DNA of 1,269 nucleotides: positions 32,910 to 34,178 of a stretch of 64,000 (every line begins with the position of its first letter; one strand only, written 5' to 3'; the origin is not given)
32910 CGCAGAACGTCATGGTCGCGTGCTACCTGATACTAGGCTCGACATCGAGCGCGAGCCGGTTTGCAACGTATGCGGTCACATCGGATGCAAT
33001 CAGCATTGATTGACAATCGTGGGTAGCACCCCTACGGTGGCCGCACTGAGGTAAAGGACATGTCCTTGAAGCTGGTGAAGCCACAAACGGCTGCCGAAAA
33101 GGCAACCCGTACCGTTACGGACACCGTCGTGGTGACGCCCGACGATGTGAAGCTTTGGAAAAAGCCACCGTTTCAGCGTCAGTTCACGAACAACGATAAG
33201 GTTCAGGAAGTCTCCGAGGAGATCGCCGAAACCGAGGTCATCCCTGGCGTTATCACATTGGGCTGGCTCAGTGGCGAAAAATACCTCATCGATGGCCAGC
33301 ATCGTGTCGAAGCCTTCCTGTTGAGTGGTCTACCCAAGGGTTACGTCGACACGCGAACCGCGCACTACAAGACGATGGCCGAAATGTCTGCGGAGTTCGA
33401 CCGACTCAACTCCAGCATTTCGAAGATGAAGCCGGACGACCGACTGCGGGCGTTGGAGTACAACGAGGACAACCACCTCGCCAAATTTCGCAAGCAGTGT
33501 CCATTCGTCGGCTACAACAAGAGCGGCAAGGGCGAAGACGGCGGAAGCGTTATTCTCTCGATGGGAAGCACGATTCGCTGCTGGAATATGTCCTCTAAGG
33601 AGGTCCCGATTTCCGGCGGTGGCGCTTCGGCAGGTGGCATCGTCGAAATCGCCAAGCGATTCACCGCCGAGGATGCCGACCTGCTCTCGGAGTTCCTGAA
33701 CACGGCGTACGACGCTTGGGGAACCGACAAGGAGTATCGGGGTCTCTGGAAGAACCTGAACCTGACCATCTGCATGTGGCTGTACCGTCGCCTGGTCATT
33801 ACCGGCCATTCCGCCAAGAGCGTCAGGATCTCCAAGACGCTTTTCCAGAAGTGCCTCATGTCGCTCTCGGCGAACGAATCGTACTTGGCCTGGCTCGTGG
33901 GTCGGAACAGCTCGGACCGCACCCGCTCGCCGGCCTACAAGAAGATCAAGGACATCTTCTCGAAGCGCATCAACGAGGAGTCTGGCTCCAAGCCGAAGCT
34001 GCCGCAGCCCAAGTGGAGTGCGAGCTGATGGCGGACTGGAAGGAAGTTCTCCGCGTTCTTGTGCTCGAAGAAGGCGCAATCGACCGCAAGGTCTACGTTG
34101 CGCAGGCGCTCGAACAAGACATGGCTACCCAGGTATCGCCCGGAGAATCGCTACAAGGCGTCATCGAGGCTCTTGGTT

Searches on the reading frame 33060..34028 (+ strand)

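Call 33: search_protein_families(library=phrogs, proteins=[window:33060-34028:+], max_evalue=0.001)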
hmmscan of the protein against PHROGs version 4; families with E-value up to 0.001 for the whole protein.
window:33060-34028:+ (322 aa): 1 family
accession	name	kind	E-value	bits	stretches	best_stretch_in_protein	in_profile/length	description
phrog_1033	-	DNA, RNA and nucleotide metabolism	0.00087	20.2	0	14-89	24-99/334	ParB-like partition protein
